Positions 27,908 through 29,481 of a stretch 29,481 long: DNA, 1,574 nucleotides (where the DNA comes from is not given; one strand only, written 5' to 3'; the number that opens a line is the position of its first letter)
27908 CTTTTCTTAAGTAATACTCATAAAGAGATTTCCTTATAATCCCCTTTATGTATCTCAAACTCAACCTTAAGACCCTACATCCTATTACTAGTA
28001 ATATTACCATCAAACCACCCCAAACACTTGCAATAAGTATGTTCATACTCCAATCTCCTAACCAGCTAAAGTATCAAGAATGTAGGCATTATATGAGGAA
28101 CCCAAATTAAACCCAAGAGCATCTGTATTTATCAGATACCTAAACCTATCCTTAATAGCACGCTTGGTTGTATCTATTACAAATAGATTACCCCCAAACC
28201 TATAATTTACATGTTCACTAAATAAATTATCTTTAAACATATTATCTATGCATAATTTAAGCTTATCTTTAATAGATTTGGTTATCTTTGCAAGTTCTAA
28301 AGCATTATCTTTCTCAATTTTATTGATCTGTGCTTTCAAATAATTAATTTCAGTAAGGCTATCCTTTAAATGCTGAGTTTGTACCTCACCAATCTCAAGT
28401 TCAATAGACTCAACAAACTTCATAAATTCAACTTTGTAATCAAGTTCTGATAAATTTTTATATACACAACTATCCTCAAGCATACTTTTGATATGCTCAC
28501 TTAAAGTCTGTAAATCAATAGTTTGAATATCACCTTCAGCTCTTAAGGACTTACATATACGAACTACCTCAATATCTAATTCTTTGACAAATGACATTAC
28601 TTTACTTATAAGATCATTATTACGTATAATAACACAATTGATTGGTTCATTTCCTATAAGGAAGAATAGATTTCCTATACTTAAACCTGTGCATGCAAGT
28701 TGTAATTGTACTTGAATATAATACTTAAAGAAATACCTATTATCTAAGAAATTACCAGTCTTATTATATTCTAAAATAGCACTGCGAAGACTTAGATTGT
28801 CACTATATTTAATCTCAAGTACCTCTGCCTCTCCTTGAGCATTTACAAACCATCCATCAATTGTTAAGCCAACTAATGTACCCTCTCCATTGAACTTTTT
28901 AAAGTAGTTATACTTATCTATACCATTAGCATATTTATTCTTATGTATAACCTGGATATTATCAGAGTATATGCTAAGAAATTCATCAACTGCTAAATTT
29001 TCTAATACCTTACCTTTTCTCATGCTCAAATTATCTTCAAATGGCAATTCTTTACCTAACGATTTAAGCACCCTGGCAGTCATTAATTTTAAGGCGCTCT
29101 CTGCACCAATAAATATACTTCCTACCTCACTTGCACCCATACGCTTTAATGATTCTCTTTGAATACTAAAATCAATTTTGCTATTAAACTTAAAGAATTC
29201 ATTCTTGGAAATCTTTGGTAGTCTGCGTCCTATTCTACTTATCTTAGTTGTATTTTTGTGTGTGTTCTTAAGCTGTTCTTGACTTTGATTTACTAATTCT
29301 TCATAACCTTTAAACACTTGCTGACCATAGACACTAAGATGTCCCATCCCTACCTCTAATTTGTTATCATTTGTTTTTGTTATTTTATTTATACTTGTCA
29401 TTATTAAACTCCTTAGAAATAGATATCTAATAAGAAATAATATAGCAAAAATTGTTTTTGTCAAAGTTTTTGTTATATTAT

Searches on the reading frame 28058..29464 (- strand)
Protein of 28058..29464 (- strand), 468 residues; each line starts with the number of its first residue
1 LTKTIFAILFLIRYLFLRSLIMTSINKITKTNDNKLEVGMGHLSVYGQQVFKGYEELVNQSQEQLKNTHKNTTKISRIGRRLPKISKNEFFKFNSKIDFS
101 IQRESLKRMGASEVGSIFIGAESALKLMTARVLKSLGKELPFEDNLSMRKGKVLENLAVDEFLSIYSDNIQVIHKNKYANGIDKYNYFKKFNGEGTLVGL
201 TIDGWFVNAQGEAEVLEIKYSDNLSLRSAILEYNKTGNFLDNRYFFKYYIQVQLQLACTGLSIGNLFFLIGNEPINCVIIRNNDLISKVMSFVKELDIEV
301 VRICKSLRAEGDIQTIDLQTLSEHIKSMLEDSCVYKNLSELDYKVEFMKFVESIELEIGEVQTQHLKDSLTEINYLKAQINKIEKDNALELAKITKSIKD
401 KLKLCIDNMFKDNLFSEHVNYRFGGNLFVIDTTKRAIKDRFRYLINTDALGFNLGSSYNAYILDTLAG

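Call 4: search_protein_families(library=pfam, proteins=[window:28058-29464:-], max_evalue=1)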
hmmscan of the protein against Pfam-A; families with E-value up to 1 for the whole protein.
window:28058-29464:- (468 aa): 3 families
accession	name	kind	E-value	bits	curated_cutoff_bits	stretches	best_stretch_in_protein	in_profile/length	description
PF03112.19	DUF244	-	3e-17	63.4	22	1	320-449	28-154/161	Uncharacterized protein family (ORF7) DUF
PF09588.16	YqaJ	-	1.1e-08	36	22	1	107-261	8-149/150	YqaJ-like viral recombinase domain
PF10444.14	Nbl1_Borealin_N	-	0.13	12.3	24.4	1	291-320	4-33/57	Nbl1 / Borealin N terminal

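Call 5: search_protein_families(library=phrogs, proteins=[window:28058-29464:-], max_evalue=0.1)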
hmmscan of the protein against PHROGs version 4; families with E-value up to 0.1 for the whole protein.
window:28058-29464:- (468 aa): 2 families
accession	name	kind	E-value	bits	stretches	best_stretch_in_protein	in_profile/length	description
phrog_434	-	DNA, RNA and nucleotide metabolism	7.1e-13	49.5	1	55-385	16-293/372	RecE-like recombination exonuclease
phrog_2626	-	unknown function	0.085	14.1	0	330-365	13-51/59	-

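Call 6: search_protein_families(library=ncbifam, proteins=[window:28058-29464:-], max_evalue=0.1)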
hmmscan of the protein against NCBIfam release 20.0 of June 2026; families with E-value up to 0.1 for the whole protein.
window:28058-29464:- (468 aa): 1 family
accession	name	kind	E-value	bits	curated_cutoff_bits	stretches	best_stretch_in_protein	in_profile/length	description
TIGR03033.1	phage_rel_nuc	subfamily_domain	0.00037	20.6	68.05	1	109-271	17-152/153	lambda-exonuclease family protein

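Call 25: search_dna_similar(query=window:28058-29401:-, collection=plasmids, mode=protein, max_rows=40, rows=spread)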
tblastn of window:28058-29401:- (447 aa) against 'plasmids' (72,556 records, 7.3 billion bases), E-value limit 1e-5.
Records with a match: 403; places in all: 515; records where one place covers at least 80% of the query: 350.
Best place of each record, by identity: >=99% 1; 95-99% 13; 90-95% 23; 80-90% 63; 60-80% 37; <60% 266.
By first word of the organism name: Borrelia 219; Borreliella 183; Candidatus 1.
By predicted mobility (MOB-suite, as given by PLSDB): non-mobilizable 403.
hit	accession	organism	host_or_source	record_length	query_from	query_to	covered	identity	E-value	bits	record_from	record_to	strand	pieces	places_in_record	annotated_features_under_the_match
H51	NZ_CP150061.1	Borrelia miyamotoi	Ixodes scapularis,whole organism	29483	1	447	100%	99.6%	0e+0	900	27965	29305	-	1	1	DUF244 domain-containing protein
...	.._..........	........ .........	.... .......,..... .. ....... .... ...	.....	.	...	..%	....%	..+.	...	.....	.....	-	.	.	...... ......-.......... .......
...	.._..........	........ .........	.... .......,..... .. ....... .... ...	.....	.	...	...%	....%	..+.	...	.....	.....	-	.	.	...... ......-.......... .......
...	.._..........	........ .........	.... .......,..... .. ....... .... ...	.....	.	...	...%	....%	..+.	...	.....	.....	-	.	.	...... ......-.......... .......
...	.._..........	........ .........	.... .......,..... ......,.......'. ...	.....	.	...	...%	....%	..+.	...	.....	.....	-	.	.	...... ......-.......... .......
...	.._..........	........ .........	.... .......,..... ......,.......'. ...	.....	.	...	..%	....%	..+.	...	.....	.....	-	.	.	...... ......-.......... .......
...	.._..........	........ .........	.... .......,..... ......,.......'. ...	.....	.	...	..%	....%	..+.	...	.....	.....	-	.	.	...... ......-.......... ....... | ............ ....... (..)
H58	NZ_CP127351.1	Borrelia miyamotoi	Ixodes ricinus,eggs,eggs of a tick ...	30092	7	447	99%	82.6%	0e+0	734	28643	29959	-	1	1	DUF244 domain-containing protein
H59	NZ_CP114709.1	Borrelia miyamotoi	Ixodes persulcatus,Ixodes persulcatus ...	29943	15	447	97%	83.2%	0e+0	734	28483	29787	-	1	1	DUF244 domain-containing protein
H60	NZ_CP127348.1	Borrelia miyamotoi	Ixodes ricinus,eggs,eggs of a tick ...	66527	7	447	99%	80.8%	0e+0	724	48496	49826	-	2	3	YqaJ viral recombinase family protein | DUF244 domain-containing protein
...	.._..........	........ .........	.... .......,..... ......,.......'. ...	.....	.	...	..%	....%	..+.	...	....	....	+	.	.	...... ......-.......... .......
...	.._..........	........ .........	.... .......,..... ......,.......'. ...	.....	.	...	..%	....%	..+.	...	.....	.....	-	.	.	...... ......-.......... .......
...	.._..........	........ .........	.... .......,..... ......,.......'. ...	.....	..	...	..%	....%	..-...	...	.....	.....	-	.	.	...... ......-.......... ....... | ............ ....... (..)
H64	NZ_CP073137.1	Borrelia hermsii DAH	Homo sapiens,blood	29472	1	423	95%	58.8%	8e-152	484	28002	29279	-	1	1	DUF244 domain-containing protein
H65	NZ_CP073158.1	Borrelia nietonii YOR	Homo sapiens,blood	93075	6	423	94%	59.0%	8e-149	475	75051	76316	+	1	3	DUF244 domain-containing protein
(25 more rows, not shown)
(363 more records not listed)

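Call 37: search_solved_structures(query=window:28058-29401:-, max_evalue=1, show_alignments=3)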
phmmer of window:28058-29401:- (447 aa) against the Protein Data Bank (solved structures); distinct sequences matched with E-value up to 1: 1.
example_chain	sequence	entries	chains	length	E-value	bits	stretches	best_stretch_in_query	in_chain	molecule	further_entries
2m9x_A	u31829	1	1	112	0.59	12.5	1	265-324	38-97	Microtubule-associated serine/threonine-protein kinase 1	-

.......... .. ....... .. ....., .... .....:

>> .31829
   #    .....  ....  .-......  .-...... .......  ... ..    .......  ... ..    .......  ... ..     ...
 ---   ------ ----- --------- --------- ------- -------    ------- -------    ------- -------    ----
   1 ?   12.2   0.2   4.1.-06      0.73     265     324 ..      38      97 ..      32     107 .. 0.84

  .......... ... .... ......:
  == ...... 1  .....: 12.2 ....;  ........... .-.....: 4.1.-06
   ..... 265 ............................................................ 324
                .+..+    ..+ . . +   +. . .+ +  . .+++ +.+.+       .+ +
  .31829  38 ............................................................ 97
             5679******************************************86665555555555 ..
